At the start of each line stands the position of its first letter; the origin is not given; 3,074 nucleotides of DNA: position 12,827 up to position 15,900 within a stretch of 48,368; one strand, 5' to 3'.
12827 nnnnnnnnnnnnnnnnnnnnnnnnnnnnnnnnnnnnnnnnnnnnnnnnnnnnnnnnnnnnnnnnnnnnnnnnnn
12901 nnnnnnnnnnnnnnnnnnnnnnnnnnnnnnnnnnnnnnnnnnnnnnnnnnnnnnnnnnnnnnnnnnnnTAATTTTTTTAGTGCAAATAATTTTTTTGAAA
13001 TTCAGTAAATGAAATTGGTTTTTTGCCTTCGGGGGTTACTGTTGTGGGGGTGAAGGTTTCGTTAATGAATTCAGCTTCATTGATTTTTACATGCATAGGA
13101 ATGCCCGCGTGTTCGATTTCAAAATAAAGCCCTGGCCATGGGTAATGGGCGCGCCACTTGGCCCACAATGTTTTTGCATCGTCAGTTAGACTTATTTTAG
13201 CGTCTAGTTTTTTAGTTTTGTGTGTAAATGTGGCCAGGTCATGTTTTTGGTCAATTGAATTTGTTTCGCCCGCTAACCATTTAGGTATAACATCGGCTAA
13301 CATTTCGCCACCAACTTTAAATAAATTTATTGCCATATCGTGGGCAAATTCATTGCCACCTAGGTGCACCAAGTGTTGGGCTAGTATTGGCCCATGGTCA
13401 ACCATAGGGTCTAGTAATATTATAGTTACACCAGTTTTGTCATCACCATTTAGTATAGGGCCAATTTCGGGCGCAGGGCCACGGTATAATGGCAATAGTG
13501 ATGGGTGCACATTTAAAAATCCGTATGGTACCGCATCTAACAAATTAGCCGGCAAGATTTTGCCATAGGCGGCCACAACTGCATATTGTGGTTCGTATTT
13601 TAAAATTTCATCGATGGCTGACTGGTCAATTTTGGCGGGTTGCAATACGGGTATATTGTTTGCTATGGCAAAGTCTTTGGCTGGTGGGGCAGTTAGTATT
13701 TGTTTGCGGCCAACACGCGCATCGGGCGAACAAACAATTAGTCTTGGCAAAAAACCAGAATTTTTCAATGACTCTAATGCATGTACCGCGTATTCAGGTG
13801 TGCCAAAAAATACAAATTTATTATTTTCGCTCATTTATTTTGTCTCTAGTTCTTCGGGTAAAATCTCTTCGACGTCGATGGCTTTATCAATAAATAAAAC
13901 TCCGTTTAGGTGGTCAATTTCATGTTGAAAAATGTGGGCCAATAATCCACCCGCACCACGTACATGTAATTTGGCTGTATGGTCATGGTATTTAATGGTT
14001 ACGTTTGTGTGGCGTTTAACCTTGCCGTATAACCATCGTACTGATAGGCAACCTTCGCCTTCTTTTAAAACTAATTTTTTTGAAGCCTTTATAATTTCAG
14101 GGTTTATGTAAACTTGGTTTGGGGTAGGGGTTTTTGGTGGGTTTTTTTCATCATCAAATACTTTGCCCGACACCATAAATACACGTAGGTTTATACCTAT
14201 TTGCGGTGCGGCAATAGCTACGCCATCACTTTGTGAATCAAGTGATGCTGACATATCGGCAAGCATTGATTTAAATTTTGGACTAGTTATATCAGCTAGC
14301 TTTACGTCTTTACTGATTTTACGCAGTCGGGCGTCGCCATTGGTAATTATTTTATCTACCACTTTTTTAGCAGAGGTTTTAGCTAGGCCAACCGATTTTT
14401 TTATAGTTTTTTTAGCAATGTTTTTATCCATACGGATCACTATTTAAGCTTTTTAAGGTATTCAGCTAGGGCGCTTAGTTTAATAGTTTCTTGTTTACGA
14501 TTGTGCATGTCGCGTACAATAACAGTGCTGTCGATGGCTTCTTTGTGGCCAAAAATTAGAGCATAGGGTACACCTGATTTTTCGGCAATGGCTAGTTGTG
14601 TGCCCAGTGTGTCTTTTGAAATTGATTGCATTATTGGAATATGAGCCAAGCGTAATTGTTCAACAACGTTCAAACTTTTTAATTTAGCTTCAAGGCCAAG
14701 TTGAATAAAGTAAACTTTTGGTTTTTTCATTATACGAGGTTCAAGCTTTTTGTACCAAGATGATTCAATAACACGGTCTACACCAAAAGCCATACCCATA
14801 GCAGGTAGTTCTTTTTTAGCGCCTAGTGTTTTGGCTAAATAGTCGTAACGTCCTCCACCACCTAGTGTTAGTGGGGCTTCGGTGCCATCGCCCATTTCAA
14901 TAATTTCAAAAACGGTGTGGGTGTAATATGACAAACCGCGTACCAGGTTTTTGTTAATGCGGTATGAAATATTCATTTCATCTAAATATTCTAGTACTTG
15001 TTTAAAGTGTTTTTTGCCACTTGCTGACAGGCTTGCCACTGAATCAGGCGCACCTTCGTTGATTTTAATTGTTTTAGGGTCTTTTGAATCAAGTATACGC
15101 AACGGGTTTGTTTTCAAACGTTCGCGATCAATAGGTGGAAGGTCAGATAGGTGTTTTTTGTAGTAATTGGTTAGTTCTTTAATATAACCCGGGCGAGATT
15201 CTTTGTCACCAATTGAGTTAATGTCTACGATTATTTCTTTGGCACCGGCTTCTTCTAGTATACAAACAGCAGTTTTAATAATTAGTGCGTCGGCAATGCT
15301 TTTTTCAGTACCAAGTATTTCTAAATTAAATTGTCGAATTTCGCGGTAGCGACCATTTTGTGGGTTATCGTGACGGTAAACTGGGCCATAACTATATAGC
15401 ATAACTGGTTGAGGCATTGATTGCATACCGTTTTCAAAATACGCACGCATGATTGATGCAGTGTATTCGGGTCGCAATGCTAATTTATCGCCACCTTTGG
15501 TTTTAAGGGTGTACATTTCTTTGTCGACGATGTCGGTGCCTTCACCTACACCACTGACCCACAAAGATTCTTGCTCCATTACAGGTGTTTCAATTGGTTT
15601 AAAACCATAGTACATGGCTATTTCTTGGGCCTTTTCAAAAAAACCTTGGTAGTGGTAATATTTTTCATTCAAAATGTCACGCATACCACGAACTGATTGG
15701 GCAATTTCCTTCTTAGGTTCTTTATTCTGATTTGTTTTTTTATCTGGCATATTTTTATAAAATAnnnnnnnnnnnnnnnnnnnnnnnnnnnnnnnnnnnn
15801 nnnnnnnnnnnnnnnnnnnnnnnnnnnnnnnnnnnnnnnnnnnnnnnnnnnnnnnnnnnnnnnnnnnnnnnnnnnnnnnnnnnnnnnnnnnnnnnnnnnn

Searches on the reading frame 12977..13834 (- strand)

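Call 57: search_protein_families(library=pfam, proteins=[window:12977-13834:-], max_evalue=0.001)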
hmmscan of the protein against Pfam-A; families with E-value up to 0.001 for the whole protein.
window:12977-13834:- (285 aa): 2 families
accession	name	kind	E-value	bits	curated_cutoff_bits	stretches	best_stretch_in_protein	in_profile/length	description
PF00551.24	Formyl_trans_N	-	1.8e-29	103.2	26.1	1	6-182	2-180/181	Formyl transferase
PF02911.23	Formyl_trans_C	-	8.3e-06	26.4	21.1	1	208-261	3-52/100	Formyl transferase, C-terminal domain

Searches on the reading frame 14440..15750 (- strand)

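Call 57: search_protein_families(library=pfam, proteins=[window:14440-15750:-], max_evalue=0.001)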
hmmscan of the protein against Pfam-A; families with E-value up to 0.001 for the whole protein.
window:14440-15750:- (436 aa): 3 families
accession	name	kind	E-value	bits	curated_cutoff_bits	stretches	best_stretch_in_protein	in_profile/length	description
PF13393.11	tRNA-synt_His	-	7.3e-33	114.6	25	1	22-327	1-308/308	Histidyl-tRNA synthetase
PF03129.25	HGTP_anticodon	-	9.7e-14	51.7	21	1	349-434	5-93/94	Anticodon binding domain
PF00587.30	tRNA-synt_2b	-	9.2e-11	42.6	29.3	1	80-286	1-123/179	tRNA synthetase class II core domain (G, H, P, S and T)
